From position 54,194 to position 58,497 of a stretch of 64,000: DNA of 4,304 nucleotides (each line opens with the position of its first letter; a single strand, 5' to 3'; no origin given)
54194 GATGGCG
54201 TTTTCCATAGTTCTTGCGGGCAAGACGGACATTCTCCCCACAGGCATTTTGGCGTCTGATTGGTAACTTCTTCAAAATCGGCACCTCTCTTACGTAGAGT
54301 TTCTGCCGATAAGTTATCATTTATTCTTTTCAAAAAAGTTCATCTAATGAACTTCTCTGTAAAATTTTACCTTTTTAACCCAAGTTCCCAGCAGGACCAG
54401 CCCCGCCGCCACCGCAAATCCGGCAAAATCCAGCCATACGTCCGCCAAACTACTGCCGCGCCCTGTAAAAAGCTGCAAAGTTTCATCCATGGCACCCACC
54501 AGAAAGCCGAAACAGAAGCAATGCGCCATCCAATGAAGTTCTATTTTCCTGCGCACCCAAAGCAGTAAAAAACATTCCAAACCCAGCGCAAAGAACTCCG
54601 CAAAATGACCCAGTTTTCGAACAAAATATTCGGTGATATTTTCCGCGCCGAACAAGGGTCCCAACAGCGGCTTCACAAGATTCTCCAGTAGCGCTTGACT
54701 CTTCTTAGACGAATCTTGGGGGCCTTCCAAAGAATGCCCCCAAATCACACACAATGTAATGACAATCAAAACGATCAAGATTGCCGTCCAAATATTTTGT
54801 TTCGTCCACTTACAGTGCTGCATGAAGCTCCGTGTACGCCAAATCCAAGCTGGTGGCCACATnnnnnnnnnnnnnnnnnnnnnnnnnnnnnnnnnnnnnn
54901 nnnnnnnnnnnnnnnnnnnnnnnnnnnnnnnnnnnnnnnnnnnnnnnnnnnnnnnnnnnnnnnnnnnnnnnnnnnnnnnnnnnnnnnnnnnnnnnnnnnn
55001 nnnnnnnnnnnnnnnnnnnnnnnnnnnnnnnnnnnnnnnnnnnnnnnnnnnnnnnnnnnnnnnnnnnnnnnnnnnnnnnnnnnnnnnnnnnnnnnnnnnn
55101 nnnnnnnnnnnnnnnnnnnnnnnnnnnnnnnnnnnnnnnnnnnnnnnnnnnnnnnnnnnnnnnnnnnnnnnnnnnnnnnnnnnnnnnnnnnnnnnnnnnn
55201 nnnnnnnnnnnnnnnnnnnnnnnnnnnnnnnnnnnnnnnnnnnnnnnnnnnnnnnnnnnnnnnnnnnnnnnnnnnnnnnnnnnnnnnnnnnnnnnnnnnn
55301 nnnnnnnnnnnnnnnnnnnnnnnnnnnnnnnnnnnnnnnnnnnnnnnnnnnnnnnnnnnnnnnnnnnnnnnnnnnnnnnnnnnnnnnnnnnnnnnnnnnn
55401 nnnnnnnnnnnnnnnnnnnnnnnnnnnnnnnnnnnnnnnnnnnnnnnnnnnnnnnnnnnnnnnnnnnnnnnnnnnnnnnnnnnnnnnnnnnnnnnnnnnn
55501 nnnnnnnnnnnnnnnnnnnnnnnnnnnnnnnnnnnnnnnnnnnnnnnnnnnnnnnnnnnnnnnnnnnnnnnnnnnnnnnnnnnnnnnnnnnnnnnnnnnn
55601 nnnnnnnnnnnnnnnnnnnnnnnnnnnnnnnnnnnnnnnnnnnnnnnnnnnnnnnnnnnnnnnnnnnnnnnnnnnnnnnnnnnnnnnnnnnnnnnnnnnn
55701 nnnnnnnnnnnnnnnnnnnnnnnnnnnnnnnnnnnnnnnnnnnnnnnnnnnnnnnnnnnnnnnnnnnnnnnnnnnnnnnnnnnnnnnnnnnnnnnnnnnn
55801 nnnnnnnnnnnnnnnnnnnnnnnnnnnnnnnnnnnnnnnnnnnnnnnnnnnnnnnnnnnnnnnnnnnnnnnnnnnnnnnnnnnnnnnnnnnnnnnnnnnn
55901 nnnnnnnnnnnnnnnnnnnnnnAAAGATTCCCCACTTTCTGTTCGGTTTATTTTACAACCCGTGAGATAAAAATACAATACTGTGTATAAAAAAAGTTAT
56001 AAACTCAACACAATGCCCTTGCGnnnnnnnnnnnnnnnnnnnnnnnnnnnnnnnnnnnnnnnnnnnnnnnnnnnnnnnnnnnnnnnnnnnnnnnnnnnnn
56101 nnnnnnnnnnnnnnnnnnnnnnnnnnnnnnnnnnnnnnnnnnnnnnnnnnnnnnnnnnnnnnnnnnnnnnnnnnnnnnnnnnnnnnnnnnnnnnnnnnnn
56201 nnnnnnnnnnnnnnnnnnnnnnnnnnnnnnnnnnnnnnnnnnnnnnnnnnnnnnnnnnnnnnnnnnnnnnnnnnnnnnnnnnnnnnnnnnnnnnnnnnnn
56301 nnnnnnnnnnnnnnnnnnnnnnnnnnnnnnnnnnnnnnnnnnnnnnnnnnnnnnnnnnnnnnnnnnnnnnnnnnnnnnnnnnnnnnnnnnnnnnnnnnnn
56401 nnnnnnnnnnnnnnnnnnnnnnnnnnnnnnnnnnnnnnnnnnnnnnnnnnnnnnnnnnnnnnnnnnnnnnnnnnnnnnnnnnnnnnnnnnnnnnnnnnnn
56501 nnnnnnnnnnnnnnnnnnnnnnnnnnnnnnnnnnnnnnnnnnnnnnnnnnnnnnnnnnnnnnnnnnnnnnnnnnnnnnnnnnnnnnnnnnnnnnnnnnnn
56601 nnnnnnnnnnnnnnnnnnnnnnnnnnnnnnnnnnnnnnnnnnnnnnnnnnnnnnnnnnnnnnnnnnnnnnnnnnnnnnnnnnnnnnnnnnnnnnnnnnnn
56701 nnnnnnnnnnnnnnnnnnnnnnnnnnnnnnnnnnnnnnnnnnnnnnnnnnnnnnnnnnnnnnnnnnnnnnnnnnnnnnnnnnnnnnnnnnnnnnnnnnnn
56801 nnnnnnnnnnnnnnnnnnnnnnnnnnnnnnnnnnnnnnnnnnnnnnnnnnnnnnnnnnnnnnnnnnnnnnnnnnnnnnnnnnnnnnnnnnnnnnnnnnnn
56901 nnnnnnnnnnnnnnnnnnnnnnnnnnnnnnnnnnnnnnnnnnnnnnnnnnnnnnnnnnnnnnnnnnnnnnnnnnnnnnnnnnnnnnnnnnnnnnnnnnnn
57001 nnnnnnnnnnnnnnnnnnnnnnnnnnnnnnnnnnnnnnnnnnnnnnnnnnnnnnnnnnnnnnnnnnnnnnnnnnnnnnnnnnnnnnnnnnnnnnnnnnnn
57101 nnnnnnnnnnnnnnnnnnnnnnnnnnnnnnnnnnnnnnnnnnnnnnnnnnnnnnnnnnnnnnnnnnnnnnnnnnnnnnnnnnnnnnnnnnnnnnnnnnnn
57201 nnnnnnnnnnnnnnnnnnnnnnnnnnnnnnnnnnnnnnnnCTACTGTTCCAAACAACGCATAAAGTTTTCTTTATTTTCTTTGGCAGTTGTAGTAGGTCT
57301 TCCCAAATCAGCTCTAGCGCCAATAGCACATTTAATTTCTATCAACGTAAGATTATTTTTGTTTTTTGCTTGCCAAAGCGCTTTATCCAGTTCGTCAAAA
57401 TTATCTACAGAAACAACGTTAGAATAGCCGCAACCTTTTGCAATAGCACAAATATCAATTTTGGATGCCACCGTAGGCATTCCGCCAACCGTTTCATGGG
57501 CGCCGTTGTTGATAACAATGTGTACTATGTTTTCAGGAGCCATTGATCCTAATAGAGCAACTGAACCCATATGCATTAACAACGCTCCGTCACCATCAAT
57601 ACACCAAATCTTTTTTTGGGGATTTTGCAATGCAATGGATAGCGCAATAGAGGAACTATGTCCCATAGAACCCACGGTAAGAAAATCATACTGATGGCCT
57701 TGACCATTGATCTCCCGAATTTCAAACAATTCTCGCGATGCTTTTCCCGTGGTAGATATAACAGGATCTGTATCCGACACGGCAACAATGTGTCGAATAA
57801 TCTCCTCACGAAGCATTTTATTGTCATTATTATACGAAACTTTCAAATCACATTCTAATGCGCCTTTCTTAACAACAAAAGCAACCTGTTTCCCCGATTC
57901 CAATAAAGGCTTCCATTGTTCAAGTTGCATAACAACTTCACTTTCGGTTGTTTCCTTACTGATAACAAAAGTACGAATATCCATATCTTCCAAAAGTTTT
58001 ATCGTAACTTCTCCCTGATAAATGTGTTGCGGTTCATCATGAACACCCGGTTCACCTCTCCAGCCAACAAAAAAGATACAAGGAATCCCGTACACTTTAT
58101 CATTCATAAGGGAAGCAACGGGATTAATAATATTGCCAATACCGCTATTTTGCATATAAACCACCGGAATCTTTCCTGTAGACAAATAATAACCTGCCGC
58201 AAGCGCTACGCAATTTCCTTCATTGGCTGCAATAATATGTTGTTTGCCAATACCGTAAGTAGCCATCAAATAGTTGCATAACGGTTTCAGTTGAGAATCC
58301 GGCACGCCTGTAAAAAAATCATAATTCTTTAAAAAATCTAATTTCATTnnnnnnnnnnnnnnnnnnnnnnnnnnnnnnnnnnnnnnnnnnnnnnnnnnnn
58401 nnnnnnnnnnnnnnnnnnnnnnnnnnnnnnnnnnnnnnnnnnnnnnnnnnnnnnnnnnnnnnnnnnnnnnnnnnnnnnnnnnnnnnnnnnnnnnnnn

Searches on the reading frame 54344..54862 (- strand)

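Call 4: search_protein_families(library=pfam, proteins=[window:54344-54862:-])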
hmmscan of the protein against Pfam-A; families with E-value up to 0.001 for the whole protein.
window:54344-54862:- (172 aa): 1 family
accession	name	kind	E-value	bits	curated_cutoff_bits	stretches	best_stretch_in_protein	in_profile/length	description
PF04892.17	VanZ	-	1.7e-13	51.7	30.1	1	30-158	2-124/126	VanZ like family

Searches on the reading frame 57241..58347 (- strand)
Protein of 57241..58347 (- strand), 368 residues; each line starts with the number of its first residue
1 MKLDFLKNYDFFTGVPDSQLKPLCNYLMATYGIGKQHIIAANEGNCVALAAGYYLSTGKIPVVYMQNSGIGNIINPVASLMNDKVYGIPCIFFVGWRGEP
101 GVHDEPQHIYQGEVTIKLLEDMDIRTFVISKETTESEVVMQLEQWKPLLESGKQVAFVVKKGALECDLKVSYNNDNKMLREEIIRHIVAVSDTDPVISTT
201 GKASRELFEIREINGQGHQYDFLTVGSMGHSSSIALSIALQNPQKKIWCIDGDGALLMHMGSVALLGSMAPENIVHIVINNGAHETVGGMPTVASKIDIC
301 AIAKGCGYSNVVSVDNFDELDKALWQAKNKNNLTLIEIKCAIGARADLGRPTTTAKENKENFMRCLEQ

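Call 4: search_protein_families(library=pfam, proteins=[window:57241-58347:-])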
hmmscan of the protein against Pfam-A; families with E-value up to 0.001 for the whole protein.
window:57241-58347:- (368 aa): 2 families
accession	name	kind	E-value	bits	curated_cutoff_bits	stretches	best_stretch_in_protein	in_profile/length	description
PF02775.26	TPP_enzyme_C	-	2.7e-18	66.6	21.9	1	201-338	3-151/151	Thiamine pyrophosphate enzyme, C-terminal TPP binding domain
PF02776.23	TPP_enzyme_N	-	6.6e-16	58.6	26.8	1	9-114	16-114/119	Thiamine pyrophosphate enzyme, N-terminal TPP binding domain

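Call 5: search_protein_families(library=ncbifam, proteins=[window:57241-58347:-])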
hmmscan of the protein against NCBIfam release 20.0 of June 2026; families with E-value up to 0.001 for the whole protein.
window:57241-58347:- (368 aa): 36 families (the best 25 are shown)
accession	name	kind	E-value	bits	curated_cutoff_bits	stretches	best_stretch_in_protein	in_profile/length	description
TIGR03297.1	Ppyr-DeCO2ase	equivalog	2e-142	474.5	312.5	1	9-365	2-359/360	phosphonopyruvate decarboxylase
TIGR03846.1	sulfopy_beta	equivalog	4.7e-33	114.6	221.5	1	180-344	1-160/182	sulfopyruvate decarboxylase subunit beta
NF004813.0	PRK06163.1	equivalog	2e-26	93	240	1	172-341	7-173/202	hypothetical protein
TIGR03845.1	sulfopyru_alph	equivalog_domain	5.7e-20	71.8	147.95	1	9-141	13-139/160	sulfopyruvate decarboxylase subunit alpha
NF005485.1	PRK07092.1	equivalog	4.1e-12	45.7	493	1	167-341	337-519/523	benzoylformate decarboxylase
NF006016.1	PRK08155.1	equivalog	6.4e-11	41.4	870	1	134-340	315-532/554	acetolactate synthase large subunit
NF006052.0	PRK08199.1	subfamily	1.5e-09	36.7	539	1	224-341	413-538/559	thiamine pyrophosphate protein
NF005860.0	PRK07789.1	equivalog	1.6e-09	36.6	881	1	171-284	394-507/615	acetolactate synthase large subunit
NF005584.0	PRK07282.1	equivalog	6.3e-09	34.9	970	1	11-102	27-114/566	acetolactate synthase large subunit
TIGR04377.1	myo_inos_iolD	equivalog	1.5e-08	33.7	715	1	170-288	383-501/616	3D-(3,5/4)-trihydroxycyclohexane-1,2-dione acylhydrolase (decyclizing)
TIGR00118.1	acolac_lg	equivalog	2.1e-08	33.1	538.35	1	174-339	357-533/557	biosynthetic-type acetolactate synthase large subunit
NF006203.0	PRK08327.1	equivalog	2.5e-07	29.6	456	0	207-287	413-494/571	thiamine pyrophosphate-requiring protein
NF004710.0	PRK06048.1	equivalog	3.1e-07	29.2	976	0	225-338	413-535/561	acetolactate synthase large subunit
NF004772.0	PRK06112.1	subfamily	3.3e-07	29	673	1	212-344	420-563/578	acetolactate synthase catalytic subunit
NF005760.0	PRK07586.1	equivalog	5.3e-07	29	363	1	175-337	334-511/514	acetolactate synthase large subunit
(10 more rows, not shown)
